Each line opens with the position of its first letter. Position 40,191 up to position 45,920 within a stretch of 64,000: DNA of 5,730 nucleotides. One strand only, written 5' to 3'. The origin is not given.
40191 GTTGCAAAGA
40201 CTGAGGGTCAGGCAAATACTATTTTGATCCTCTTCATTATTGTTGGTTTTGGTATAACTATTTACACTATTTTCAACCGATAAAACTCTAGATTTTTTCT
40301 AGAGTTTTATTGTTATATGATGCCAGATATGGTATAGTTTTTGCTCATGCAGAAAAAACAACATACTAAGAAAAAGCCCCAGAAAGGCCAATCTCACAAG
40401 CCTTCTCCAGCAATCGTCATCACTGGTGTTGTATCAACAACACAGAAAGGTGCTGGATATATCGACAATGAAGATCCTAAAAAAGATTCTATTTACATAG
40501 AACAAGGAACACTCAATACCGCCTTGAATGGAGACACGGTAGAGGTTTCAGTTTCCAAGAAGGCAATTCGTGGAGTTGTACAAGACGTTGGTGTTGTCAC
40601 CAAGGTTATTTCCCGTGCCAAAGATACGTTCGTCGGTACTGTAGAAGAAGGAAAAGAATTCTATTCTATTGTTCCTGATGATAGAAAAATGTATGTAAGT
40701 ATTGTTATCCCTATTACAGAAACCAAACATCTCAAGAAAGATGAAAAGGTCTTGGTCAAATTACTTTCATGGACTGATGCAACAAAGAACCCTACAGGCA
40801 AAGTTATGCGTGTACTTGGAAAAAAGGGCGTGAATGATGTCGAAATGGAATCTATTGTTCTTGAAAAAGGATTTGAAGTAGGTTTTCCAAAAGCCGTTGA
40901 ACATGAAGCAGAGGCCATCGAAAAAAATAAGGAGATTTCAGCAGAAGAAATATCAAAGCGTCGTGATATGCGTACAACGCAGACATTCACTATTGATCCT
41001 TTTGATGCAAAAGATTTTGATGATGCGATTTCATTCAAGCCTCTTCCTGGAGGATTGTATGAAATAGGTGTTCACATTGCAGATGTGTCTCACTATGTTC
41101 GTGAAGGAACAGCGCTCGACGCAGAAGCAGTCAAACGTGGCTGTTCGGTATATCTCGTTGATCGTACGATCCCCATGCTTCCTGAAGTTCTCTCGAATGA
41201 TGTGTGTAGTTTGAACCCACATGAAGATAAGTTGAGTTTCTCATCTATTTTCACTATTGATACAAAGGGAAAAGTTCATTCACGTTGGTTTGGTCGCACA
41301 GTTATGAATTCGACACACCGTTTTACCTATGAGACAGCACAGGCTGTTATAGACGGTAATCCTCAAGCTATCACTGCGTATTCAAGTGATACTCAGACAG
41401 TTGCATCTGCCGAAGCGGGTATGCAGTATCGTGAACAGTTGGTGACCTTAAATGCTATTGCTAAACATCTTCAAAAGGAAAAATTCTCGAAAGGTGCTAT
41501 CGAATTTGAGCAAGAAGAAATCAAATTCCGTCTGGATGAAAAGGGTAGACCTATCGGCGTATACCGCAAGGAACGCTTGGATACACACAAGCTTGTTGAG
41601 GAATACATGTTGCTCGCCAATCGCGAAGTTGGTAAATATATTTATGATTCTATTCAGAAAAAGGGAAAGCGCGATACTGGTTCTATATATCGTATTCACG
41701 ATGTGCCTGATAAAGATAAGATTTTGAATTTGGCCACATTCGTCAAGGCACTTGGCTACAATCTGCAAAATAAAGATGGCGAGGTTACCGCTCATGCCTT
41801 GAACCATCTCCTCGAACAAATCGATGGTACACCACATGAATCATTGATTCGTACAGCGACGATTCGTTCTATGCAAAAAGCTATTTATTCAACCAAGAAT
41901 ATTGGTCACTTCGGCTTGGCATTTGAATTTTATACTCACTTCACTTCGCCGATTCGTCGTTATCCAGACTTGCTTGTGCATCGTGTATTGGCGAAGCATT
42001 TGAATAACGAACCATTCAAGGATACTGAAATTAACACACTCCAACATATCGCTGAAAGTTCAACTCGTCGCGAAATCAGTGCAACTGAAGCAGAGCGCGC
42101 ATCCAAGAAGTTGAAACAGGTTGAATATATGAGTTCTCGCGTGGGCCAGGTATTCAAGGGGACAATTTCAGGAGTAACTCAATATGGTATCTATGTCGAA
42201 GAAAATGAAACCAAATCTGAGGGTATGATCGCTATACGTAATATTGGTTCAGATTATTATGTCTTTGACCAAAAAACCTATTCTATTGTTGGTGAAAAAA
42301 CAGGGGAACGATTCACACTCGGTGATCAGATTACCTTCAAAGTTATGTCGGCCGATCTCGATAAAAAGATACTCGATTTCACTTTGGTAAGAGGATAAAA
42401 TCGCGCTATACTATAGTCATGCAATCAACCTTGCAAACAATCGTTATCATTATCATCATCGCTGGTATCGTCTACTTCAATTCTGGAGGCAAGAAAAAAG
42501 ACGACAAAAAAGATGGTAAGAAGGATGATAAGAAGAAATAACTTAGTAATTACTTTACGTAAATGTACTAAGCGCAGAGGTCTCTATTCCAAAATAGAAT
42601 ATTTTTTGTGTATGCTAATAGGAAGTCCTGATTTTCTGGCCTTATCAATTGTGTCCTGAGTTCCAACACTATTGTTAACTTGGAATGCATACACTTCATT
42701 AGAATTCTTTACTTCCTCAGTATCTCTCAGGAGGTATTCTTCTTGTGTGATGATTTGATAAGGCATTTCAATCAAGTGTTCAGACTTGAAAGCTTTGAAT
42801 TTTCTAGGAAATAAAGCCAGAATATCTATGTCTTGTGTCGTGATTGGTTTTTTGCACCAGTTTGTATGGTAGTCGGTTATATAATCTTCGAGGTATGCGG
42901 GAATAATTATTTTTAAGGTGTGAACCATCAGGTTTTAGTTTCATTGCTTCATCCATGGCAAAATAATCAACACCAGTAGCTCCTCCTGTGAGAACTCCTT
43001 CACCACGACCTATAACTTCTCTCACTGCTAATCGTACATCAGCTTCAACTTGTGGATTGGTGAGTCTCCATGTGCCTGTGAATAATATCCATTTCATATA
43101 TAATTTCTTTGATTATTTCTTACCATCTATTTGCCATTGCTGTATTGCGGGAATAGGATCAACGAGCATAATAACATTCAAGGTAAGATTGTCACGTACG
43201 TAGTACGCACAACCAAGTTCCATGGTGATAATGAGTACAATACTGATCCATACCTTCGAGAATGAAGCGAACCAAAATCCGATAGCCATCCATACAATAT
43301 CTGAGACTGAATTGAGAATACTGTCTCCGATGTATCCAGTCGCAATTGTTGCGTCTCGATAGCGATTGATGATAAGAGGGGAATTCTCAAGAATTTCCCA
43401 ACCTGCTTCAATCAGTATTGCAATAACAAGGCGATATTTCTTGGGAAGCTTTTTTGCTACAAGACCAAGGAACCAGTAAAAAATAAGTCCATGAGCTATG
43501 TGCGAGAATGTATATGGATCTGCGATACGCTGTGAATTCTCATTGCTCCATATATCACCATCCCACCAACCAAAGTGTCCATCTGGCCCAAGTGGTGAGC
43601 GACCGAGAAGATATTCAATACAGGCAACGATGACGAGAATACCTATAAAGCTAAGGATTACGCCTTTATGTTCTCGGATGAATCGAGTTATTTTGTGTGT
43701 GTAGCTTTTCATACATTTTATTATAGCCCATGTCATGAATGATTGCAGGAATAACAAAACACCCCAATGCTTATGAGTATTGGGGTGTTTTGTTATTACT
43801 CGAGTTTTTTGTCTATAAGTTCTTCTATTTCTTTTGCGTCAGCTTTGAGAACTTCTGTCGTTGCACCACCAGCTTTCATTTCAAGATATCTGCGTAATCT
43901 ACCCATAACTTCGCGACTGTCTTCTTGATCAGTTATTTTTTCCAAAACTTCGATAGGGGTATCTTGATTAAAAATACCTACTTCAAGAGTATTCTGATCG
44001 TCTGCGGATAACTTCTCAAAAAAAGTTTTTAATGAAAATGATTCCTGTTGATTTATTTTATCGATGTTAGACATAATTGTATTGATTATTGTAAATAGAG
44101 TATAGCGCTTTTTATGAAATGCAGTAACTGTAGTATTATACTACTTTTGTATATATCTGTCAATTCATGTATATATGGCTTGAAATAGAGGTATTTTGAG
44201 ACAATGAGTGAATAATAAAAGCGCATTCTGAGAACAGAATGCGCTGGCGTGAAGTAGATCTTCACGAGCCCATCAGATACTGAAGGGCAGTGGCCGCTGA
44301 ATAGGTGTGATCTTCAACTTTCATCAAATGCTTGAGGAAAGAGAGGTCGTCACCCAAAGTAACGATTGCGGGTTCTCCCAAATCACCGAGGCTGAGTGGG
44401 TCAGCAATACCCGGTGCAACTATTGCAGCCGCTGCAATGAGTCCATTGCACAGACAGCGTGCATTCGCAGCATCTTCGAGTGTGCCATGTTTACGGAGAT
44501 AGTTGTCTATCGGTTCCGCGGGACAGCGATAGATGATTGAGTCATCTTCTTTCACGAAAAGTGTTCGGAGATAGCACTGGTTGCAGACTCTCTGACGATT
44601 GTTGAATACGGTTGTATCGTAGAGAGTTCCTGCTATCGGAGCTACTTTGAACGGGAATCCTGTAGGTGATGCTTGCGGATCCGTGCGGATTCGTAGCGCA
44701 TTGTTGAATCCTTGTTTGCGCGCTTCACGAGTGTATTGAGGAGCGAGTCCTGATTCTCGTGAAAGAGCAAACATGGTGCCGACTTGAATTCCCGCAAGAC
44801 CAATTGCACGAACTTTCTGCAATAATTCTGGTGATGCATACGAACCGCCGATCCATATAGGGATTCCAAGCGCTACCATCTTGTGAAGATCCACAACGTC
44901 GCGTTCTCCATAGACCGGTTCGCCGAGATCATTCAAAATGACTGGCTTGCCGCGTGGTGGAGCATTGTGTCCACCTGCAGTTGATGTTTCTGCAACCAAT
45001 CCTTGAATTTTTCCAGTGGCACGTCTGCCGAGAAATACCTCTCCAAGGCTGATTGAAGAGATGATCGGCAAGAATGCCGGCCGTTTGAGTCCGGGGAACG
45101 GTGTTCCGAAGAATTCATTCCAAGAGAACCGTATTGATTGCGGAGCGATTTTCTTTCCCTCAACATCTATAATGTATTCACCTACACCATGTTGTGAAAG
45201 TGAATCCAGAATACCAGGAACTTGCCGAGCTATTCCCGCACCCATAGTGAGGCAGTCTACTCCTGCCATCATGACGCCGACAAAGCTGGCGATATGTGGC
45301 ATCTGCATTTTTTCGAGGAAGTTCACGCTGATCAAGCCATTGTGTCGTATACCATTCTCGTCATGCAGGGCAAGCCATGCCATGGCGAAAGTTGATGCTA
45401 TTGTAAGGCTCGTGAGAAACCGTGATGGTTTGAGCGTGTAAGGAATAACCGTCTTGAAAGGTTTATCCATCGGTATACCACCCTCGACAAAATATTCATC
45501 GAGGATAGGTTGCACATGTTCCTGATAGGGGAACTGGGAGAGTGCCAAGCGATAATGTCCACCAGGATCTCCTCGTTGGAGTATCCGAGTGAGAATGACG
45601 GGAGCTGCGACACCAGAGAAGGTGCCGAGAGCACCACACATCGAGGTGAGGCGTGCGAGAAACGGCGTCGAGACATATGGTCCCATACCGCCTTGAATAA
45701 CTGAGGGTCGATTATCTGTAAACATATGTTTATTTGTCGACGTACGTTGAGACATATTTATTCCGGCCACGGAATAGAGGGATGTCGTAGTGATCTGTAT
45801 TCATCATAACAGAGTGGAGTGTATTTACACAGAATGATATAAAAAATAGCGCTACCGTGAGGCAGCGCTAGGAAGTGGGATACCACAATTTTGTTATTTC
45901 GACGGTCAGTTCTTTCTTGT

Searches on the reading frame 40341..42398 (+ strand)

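Call 5: search_protein_families(library=pfam, proteins=[window:40341-42398:+])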
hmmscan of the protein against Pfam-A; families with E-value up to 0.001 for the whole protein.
window:40341-42398:+ (685 aa): 5 families
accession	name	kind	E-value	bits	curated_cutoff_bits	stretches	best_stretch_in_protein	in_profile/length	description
PF00773.25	RNB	-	1.3e-108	363.6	29.3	1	207-555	1-325/326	RNB domain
PF17876.7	CSD2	-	1.8e-19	70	26.2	1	110-183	2-74/74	Cold shock domain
PF08206.17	OB_RNB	-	4.9e-11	42.6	24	1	29-77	1-48/58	Ribonuclease B OB domain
PF00575.29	S1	-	4.1e-07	30.7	22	1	600-677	3-68/74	S1 RNA binding domain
PF17849.7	OB_Dis3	-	5.5e-07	30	22.8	1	111-176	5-76/77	Dis3-like cold-shock domain 2 (CSD2)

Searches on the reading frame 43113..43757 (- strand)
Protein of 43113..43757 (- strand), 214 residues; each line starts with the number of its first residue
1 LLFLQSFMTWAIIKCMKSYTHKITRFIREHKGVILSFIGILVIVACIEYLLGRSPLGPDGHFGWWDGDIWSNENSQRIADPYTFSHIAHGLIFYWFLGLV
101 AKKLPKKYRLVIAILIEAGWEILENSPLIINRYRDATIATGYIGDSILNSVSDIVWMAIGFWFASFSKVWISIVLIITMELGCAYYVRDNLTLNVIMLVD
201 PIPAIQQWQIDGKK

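Call 5: search_protein_families(library=pfam, proteins=[window:43113-43757:-])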
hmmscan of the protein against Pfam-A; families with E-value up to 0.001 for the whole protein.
window:43113-43757:- (214 aa): 1 family
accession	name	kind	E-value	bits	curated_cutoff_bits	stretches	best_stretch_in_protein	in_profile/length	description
PF10755.14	DUF2585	-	5.5e-67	225.1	25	1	50-209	3-162/164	Protein of unknown function (DUF2585)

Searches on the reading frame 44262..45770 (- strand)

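Call 5: search_protein_families(library=pfam, proteins=[window:44262-45770:-])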
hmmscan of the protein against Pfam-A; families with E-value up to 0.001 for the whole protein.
window:44262-45770:- (502 aa): 1 family
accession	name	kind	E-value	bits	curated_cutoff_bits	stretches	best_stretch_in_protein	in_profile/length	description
PF03060.21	NMO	-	1e-05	25.5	28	0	258-354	160-244/331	Nitronate monooxygenase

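Call 22: search_protein_families(library=pfam, proteins=[window:44262-45770:-], max_evalue=10)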
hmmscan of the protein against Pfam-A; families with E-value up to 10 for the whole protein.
window:44262-45770:- (502 aa): 2 families
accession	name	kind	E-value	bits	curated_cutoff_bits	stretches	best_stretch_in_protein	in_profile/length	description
PF03060.21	NMO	-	1e-05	25.5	28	2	258-354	160-244/331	Nitronate monooxygenase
PF04131.20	NanE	-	0.28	10.8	27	1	290-347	132-187/192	Putative N-acetylmannosamine-6-phosphate epimerase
